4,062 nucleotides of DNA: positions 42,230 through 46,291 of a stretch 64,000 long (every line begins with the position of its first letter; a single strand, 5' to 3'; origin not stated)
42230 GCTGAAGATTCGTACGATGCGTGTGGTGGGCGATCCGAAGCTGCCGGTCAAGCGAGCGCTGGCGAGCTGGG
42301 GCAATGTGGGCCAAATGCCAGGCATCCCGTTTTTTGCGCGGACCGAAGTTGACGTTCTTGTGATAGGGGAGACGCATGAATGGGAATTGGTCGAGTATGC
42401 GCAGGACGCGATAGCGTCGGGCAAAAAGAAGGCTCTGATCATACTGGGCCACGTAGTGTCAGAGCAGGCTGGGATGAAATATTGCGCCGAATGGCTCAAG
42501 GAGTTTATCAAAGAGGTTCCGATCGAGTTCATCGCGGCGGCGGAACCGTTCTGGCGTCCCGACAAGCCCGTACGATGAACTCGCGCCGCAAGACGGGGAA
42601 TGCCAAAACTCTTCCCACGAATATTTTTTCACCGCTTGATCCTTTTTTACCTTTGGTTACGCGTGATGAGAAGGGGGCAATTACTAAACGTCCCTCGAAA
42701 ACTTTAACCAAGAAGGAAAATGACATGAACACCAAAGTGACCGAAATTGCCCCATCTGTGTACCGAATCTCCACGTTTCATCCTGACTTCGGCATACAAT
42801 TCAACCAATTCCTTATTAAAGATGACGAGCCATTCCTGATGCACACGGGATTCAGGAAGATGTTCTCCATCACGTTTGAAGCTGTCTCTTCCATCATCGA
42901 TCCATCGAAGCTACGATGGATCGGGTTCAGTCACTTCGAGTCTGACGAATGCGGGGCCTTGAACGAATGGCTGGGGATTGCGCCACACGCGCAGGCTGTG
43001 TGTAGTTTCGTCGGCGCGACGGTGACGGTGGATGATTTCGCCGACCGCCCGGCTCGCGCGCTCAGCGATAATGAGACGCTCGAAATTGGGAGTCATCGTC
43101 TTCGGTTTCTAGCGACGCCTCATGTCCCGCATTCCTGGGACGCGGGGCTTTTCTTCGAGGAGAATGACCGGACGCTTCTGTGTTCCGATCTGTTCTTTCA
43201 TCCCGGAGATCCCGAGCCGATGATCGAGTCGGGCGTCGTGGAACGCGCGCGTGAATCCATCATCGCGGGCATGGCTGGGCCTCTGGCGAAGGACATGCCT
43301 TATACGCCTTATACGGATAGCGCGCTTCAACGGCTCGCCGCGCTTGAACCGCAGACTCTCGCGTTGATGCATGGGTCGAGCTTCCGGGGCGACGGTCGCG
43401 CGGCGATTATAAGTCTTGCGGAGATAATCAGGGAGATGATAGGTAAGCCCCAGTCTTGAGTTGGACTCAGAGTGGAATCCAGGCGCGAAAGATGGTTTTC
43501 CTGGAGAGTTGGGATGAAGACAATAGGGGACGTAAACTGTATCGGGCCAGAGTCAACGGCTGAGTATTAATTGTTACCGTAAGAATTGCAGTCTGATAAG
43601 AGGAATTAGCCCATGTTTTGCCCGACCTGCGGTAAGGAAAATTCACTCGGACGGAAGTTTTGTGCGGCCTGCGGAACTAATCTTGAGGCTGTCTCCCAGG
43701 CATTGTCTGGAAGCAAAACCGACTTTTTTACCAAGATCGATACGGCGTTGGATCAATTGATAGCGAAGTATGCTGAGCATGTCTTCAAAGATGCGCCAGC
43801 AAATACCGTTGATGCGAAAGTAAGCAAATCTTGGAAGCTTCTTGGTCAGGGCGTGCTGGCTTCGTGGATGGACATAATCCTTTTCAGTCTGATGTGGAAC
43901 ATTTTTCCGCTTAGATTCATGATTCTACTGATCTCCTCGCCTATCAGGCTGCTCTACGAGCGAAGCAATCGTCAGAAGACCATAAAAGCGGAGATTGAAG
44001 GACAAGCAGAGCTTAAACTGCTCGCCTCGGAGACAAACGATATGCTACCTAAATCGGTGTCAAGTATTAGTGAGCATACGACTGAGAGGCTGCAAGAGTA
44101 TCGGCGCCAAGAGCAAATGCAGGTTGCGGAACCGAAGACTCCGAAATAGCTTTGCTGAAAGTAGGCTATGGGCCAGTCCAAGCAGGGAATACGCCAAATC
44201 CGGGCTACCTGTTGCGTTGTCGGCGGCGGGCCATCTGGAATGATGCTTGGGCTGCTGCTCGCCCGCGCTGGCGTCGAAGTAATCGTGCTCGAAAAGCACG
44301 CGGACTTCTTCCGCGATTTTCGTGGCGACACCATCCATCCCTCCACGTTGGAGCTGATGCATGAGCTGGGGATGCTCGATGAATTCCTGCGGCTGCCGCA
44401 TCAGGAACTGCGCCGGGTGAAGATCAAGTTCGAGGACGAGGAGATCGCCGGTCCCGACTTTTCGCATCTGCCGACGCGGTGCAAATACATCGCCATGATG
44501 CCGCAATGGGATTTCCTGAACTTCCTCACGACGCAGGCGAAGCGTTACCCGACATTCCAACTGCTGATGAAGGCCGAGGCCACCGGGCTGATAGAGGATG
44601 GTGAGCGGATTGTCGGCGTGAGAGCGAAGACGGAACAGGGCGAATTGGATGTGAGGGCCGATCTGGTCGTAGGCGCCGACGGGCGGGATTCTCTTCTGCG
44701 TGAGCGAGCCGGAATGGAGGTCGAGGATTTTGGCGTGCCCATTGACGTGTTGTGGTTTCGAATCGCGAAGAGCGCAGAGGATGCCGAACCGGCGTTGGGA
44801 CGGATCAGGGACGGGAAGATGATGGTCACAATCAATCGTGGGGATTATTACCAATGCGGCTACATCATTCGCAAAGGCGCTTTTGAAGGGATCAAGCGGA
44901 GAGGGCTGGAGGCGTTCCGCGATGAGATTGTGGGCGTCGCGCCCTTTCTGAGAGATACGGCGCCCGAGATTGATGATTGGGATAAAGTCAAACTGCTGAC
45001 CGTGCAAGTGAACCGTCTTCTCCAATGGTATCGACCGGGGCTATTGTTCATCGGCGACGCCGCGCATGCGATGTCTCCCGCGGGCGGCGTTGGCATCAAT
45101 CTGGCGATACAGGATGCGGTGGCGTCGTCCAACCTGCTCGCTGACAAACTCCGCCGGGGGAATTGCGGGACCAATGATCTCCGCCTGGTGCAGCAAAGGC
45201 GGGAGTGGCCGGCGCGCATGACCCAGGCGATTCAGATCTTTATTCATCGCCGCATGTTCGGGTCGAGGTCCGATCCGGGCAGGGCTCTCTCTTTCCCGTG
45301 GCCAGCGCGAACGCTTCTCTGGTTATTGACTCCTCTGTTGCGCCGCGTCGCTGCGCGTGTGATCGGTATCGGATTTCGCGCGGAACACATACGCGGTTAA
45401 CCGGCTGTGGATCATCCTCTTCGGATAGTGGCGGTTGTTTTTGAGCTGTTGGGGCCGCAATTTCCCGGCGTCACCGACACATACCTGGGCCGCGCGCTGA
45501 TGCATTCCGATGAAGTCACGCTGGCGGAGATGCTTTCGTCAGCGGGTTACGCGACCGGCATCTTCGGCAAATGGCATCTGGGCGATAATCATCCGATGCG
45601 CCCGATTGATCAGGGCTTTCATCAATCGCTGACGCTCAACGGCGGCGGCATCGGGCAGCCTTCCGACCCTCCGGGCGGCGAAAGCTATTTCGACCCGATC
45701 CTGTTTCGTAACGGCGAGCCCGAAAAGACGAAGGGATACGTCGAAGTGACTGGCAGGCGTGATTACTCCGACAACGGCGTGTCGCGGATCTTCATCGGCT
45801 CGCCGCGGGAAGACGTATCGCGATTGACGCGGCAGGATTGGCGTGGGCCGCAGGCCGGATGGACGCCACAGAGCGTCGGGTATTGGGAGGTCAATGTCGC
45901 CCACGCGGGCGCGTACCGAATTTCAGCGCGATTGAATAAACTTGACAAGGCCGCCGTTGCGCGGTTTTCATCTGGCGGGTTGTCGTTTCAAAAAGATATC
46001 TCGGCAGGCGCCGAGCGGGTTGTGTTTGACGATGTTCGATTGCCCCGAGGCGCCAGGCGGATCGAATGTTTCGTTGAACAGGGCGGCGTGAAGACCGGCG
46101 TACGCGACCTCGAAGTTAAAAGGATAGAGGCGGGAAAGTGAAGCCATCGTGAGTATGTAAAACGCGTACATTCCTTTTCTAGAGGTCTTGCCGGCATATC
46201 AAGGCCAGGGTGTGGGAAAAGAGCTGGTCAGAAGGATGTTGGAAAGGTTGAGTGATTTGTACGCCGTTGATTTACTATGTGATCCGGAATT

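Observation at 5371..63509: Window-wide class of hairpins whose arms are tandem arrays of 7-9-nt units ('periodic-arm hairpins')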

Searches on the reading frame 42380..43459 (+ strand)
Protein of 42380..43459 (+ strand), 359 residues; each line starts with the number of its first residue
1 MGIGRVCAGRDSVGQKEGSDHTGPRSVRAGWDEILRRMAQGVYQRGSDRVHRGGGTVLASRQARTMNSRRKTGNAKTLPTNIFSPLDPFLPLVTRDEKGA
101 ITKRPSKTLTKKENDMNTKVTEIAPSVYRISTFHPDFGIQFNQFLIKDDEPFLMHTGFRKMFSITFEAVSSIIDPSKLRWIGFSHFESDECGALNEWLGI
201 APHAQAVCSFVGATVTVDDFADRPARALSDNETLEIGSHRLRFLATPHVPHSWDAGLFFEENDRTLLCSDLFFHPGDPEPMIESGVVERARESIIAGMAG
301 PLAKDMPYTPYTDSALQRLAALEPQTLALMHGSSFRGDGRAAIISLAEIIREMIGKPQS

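Call 25: search_protein_families(library=pfam, proteins=[window:42380-43459:+])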
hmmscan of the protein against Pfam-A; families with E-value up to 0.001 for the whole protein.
window:42380-43459:+ (359 aa): 1 family
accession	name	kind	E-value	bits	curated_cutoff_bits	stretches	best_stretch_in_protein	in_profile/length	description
PF19583.5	ODP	-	2.1e-14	54.3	27.2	1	139-332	1-194/194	ODP family beta lactamase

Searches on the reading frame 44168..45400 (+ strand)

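Call 25: search_protein_families(library=pfam, proteins=[window:44168-45400:+])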
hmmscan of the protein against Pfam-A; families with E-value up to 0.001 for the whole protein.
window:44168-45400:+ (410 aa): 8 families
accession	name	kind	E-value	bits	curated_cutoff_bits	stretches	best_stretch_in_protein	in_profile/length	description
PF01494.25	FAD_binding_3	-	1.8e-55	189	22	1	14-329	3-323/349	FAD binding domain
PF00890.30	FAD_binding_2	-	3.1e-06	27.1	20.4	0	17-45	4-32/414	FAD binding domain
PF12831.13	FAD_oxidored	-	4.4e-06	26.7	27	0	16-44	3-31/416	FAD dependent oxidoreductase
PF13450.12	NAD_binding_8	-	6.8e-06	26.7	21.9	1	17-48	1-32/68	NAD(P)-binding Rossmann-like domain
PF04820.20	Trp_halogenase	-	3.5e-05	23.3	21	0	16-90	3-80/458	Tryptophan halogenase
PF01266.30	DAO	-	3.8e-05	23.8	27.9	0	16-46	3-33/353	FAD dependent oxidoreductase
PF07992.20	Pyr_redox_2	-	4.7e-05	23.4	26.1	0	13-51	143-181/291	Pyridine nucleotide-disulphide oxidoreductase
PF03486.20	HI0933_like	-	0.00024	21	50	0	15-49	3-37/244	HI0933-like protein Rossmann domain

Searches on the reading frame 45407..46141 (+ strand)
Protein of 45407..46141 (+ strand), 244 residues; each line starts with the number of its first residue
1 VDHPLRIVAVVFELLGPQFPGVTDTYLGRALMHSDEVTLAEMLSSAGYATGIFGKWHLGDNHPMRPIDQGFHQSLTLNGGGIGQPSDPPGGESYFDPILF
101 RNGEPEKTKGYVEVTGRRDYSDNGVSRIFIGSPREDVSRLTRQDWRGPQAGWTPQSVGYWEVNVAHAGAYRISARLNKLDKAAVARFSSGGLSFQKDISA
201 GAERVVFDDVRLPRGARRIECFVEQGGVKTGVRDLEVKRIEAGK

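Call 25: search_protein_families(library=pfam, proteins=[window:45407-46141:+])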
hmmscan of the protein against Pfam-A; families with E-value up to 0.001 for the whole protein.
window:45407-46141:+ (244 aa): 1 family
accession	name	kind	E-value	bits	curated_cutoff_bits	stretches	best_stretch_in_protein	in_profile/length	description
PF00884.28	Sulfatase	-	0.00014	21.7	25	1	33-79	77-124/301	Sulfatase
